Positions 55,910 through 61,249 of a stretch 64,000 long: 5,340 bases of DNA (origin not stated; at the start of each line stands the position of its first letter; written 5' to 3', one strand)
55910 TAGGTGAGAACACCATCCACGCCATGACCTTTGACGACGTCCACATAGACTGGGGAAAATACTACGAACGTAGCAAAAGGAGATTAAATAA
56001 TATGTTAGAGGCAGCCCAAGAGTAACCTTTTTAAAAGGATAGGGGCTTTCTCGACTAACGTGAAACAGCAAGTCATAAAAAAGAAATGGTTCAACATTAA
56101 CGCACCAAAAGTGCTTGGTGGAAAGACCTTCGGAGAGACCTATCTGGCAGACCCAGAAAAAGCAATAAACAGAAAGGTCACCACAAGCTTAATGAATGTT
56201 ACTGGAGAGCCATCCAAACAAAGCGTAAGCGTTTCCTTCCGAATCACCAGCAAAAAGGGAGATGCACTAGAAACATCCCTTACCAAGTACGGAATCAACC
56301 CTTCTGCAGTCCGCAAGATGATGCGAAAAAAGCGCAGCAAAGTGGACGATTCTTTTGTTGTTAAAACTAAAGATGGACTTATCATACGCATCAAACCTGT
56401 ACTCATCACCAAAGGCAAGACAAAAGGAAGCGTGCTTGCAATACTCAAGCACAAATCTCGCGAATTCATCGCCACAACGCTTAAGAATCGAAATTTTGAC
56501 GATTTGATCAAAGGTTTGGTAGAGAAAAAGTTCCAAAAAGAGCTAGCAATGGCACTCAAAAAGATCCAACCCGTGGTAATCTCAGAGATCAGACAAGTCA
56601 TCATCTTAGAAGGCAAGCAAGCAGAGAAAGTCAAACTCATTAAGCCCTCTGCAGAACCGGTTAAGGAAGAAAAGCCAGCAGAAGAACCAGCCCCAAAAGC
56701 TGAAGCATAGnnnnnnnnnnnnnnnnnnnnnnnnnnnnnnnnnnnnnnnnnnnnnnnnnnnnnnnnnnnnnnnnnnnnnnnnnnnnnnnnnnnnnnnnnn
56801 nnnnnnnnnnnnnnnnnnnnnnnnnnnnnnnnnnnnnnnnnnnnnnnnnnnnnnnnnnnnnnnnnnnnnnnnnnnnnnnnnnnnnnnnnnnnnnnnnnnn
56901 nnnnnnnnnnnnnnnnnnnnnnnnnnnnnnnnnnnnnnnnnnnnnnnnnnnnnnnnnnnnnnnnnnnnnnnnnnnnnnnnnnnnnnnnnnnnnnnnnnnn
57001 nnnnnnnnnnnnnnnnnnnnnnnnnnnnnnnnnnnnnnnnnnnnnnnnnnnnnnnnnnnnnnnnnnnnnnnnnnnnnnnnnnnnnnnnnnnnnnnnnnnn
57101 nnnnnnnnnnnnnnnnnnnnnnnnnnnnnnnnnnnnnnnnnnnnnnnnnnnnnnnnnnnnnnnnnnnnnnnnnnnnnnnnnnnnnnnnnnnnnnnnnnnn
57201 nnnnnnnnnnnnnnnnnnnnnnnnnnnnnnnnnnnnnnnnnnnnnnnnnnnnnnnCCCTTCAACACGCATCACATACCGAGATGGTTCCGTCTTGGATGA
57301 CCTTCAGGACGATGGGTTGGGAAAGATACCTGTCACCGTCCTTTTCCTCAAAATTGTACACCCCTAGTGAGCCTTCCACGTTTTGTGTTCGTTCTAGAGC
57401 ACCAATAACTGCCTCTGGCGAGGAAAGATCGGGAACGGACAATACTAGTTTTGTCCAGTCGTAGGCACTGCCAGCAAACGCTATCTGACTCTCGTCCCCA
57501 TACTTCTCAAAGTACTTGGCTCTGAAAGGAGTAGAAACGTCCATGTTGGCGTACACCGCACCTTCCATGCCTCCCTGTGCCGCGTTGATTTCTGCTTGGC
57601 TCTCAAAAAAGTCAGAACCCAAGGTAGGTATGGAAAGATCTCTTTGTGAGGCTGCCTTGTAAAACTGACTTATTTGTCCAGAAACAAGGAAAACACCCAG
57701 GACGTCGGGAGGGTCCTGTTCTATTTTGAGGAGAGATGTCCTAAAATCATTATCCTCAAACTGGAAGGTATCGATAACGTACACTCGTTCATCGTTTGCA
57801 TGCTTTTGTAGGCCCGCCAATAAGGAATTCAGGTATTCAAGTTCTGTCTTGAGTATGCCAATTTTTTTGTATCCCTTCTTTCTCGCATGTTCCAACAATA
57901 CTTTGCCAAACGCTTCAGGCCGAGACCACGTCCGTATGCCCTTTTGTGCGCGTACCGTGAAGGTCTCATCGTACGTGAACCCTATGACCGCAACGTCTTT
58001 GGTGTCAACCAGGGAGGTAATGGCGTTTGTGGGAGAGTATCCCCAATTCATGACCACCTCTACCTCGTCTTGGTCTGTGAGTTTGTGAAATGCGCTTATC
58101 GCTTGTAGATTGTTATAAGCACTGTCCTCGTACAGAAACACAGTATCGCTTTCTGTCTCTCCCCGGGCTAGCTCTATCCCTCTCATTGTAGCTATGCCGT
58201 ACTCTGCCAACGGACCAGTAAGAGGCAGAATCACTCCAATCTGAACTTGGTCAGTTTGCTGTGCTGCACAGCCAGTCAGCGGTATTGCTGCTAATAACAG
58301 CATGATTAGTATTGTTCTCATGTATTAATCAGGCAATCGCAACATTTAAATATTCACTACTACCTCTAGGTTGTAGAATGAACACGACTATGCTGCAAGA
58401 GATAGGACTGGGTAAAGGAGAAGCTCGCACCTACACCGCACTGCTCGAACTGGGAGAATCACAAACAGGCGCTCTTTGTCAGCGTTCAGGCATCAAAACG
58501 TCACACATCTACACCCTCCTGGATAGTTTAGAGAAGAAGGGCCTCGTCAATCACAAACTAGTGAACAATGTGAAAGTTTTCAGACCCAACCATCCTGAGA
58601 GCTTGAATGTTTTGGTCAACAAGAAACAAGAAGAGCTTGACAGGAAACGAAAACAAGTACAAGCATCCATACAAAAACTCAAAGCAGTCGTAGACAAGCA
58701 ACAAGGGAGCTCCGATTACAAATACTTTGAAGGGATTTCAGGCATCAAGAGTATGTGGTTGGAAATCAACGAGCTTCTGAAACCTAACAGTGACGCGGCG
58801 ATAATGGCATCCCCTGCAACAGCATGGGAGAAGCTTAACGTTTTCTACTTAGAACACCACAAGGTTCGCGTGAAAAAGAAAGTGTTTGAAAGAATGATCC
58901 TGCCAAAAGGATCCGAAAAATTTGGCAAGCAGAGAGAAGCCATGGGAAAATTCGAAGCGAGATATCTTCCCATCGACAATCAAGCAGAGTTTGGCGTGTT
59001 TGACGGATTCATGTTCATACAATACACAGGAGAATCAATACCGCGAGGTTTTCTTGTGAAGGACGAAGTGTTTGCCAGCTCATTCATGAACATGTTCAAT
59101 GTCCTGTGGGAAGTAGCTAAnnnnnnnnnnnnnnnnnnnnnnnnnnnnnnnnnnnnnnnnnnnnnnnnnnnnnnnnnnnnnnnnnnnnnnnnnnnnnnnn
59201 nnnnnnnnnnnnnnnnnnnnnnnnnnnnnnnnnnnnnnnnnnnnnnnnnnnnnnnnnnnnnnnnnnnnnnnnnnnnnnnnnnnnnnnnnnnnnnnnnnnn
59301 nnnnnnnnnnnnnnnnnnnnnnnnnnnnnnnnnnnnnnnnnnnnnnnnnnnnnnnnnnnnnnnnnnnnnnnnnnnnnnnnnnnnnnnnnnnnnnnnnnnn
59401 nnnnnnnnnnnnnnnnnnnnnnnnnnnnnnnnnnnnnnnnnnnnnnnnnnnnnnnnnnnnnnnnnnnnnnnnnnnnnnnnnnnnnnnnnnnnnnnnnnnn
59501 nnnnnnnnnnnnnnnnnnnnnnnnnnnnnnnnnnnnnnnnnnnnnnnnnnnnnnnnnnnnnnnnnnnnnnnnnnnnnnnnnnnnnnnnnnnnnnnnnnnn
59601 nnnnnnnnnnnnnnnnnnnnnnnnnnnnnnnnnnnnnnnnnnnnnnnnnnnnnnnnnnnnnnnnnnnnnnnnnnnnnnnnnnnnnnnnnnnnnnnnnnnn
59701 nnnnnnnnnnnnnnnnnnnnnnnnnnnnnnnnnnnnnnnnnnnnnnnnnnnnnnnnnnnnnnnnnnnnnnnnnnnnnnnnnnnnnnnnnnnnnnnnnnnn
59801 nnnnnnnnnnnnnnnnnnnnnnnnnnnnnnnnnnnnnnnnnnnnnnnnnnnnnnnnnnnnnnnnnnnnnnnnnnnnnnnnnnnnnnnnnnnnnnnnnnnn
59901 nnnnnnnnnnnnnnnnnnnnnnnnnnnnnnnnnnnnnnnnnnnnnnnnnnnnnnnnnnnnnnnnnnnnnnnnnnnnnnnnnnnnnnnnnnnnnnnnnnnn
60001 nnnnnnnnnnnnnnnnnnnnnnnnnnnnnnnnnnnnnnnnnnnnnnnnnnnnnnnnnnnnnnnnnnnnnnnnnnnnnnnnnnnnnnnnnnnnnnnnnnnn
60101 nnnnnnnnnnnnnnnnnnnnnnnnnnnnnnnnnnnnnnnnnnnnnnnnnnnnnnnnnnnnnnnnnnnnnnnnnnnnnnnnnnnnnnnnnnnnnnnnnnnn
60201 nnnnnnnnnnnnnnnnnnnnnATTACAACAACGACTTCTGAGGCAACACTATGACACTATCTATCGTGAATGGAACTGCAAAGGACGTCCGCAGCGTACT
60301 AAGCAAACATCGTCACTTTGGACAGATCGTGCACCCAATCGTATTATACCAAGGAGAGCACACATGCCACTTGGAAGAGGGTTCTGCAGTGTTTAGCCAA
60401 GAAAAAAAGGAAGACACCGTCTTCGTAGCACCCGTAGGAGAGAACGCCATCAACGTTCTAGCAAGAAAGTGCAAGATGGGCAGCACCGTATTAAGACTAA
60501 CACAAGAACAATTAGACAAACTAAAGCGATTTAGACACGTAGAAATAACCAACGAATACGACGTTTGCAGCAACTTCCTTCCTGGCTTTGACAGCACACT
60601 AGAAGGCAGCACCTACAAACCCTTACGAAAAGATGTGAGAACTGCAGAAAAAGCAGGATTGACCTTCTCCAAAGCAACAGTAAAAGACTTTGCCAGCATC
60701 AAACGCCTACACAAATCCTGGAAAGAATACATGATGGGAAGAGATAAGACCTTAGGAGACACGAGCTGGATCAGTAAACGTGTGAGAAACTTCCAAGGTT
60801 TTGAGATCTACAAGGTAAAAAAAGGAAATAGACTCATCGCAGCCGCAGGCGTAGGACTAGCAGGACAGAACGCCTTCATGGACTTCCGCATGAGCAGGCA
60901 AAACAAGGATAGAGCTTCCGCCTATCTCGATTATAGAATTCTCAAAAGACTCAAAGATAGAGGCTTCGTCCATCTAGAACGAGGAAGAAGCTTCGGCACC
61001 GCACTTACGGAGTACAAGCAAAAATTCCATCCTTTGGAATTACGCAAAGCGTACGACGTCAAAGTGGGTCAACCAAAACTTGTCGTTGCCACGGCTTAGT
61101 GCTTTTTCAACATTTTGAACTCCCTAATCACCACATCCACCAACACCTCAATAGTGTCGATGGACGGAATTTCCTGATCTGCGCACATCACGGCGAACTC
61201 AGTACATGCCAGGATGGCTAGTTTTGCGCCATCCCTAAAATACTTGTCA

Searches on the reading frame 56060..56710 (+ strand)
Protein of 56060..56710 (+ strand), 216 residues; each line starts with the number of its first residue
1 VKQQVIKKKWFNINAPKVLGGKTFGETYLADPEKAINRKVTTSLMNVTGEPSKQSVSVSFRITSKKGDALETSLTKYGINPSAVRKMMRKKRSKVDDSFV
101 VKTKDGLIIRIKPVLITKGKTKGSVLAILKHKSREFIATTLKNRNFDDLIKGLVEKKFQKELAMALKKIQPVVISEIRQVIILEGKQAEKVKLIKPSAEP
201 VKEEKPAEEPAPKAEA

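Call 8: search_protein_families(library=pfam, proteins=[window:56060-56710:+], max_evalue=0.001)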
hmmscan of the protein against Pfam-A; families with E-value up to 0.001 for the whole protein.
window:56060-56710:+ (216 aa): 1 family
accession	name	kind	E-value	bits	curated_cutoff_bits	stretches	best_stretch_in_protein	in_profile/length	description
PF01015.23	Ribosomal_S3Ae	-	4.5e-37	127.9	29.3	1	4-184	9-189/191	Ribosomal S3Ae family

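Call 49: find_encoding_contigs(protein=window:56060-56710:+, flank=3500, max_places=10)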
Protein window:56060-56710:+ (216 aa): 24 contigs read that carry it; 10 places shown.
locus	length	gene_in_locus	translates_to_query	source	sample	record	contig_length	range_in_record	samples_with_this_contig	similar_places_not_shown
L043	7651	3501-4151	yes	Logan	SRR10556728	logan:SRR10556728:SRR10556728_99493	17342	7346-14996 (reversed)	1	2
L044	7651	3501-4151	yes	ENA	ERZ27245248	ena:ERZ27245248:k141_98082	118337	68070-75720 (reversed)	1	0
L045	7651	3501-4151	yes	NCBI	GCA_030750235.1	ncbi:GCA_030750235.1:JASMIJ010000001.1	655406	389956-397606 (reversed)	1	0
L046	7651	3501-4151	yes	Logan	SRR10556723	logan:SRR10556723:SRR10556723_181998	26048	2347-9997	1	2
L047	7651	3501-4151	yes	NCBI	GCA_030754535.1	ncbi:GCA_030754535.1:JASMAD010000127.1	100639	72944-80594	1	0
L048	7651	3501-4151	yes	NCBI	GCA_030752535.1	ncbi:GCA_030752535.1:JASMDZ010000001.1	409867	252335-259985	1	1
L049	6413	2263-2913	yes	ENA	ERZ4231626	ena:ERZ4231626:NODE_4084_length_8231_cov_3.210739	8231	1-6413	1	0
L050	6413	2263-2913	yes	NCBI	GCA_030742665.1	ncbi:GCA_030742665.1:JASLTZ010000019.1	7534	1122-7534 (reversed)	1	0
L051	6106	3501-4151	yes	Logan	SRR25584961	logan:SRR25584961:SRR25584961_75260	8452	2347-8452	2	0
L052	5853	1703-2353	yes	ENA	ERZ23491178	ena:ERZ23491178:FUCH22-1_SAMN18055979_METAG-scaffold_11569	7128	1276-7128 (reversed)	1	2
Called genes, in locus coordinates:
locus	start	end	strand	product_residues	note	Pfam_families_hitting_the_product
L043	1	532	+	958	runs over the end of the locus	?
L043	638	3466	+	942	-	-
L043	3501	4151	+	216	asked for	PF01015:Ribosomal_S3Ae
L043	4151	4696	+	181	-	-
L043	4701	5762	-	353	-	PF13458:Peripla_BP_6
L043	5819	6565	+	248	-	PF01978:TrmB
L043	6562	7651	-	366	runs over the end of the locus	-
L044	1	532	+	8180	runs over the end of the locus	-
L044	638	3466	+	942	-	-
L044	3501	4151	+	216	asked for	PF01015:Ribosomal_S3Ae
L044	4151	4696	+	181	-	-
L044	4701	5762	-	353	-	PF13458:Peripla_BP_6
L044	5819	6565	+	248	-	PF01978:TrmB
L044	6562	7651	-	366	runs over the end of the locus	-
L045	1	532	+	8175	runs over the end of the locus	-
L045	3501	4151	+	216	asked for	PF01015:Ribosomal_S3Ae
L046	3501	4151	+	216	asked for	PF01015:Ribosomal_S3Ae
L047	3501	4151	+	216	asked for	PF01015:Ribosomal_S3Ae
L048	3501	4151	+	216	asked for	PF01015:Ribosomal_S3Ae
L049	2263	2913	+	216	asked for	PF01015:Ribosomal_S3Ae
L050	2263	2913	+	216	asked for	PF01015:Ribosomal_S3Ae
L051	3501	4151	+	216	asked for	PF01015:Ribosomal_S3Ae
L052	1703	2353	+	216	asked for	PF01015:Ribosomal_S3Ae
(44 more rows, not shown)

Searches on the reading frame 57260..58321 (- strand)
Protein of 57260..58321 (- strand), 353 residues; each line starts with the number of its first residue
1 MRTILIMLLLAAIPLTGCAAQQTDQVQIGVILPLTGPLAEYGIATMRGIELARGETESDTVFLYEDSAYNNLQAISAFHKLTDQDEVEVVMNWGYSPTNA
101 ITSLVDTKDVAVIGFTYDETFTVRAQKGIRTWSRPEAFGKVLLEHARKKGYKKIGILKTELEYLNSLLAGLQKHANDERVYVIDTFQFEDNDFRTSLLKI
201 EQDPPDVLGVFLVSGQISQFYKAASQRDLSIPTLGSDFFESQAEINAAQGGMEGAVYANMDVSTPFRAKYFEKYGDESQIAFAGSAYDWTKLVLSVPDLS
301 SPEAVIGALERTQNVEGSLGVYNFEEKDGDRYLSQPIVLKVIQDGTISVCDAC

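Call 8: search_protein_families(library=pfam, proteins=[window:57260-58321:-], max_evalue=0.001)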
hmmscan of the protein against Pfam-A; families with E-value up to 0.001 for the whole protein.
window:57260-58321:- (353 aa): 1 family
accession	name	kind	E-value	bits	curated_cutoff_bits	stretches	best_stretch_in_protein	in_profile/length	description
PF13458.12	Peripla_BP_6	-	1.5e-28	100.9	31.7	1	25-330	1-328/343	Periplasmic binding protein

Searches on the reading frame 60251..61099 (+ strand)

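Call 8: search_protein_families(library=pfam, proteins=[window:60251-61099:+], max_evalue=0.001)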
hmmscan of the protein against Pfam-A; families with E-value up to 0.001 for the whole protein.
window:60251-61099:+ (282 aa): 2 families
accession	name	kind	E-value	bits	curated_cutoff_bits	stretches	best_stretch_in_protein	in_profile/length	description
PF09924.15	LPG_synthase_C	-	2.5e-07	30.5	27.5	1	44-268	31-295/298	Phosphatidylglycerol lysyltransferase, C-terminal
PF02722.21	MOSP_C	-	0.00046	20.4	25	1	77-186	26-129/205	Major Outer Sheath Protein C-terminal domain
